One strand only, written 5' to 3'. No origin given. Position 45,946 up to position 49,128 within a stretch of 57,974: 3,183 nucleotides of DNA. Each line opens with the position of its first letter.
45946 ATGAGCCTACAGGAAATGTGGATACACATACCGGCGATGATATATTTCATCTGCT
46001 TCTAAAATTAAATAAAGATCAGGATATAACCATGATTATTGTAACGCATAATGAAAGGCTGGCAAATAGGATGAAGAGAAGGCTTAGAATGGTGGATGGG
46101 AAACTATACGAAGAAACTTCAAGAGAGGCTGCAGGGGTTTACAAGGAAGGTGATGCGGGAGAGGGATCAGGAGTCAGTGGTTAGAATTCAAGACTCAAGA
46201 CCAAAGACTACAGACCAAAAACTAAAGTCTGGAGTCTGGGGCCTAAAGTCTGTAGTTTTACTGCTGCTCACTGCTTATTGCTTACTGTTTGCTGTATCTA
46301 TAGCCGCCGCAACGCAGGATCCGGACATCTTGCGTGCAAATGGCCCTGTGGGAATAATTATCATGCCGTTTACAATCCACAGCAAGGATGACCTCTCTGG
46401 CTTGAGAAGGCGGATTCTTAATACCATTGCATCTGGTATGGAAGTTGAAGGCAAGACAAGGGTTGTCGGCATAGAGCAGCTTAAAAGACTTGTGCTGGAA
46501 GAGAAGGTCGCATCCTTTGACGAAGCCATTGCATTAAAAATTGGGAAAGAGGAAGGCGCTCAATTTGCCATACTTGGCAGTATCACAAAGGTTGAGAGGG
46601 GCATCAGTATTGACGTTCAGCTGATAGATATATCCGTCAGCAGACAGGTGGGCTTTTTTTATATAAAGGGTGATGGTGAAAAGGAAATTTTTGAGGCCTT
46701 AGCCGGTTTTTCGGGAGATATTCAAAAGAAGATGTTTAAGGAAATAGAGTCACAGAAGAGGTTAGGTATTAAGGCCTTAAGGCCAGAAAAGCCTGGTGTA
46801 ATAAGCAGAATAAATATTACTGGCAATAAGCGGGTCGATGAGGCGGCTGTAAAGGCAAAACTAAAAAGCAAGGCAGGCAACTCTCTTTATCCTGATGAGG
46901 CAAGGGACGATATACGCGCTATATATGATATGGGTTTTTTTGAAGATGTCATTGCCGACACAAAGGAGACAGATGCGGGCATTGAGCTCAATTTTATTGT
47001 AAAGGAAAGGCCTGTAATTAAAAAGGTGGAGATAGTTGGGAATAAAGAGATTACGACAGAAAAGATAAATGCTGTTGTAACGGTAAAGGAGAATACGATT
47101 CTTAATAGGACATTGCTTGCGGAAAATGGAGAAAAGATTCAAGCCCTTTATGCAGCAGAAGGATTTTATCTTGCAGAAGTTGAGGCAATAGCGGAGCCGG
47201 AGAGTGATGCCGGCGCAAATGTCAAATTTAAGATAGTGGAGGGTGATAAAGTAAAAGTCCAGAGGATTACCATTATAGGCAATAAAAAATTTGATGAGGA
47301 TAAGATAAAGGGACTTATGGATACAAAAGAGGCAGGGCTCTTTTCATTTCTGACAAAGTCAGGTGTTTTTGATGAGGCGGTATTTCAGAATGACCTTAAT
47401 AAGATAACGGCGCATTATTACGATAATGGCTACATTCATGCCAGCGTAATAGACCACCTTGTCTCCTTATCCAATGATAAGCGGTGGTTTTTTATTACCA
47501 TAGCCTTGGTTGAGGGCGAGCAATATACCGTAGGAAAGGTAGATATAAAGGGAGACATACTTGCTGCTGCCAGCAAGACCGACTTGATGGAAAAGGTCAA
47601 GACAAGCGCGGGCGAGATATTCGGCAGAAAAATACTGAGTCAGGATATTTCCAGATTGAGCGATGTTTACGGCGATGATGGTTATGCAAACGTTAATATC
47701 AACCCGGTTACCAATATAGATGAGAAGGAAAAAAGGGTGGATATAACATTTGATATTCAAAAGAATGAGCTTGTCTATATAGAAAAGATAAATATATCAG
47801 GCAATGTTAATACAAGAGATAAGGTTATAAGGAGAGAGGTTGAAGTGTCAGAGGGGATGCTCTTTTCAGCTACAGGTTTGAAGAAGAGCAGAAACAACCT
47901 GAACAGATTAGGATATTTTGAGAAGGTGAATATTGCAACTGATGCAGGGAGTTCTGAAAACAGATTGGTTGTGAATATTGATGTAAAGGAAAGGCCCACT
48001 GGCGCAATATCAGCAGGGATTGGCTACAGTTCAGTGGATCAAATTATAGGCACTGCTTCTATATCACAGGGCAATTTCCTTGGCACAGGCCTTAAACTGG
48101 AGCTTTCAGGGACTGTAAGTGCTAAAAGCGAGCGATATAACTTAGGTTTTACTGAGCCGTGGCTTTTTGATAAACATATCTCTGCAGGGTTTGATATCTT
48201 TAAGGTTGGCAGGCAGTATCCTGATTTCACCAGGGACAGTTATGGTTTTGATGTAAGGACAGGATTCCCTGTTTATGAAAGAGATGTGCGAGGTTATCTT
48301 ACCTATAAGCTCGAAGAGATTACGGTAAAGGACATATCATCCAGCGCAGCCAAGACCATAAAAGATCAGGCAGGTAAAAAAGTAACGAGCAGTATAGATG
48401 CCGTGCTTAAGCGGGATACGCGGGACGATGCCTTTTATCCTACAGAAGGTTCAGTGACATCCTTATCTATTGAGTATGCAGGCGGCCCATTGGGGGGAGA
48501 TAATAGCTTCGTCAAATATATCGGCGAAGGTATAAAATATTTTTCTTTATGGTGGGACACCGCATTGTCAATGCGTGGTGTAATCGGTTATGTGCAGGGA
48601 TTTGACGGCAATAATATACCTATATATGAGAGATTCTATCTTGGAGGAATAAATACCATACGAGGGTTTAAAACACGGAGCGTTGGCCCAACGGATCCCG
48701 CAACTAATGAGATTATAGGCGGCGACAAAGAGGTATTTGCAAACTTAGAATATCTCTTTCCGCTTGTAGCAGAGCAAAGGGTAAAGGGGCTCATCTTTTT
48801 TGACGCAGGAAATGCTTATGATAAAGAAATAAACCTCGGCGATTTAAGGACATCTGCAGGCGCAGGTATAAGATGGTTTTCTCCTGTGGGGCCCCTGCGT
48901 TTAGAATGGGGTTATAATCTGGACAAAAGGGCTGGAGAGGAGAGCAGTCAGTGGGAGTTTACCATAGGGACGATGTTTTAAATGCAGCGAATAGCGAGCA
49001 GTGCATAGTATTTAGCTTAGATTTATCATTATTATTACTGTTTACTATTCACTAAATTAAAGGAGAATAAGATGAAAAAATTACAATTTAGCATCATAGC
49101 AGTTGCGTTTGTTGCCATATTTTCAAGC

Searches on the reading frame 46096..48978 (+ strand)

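Call 12: search_protein_families(library=pfam, proteins=[window:46096-48978:+], max_evalue=0.00001)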
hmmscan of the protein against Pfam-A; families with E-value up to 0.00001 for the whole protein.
window:46096-48978:+ (961 aa): 4 families
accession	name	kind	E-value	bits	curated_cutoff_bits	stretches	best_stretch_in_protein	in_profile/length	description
PF01103.29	Omp85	-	5.7e-71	240.1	24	1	660-961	1-325/325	Omp85 superfamily domain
PF07244.20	POTRA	-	1.2e-61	205.8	21.3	5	560-633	1-79/79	Surface antigen variable number repeat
PF08479.16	POTRA_2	-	3.5e-07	30.4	24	0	308-383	3-76/76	POTRA domain, ShlB-type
PF08478.15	POTRA_1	-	1.3e-06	29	23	0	562-613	3-54/69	POTRA domain, FtsQ-type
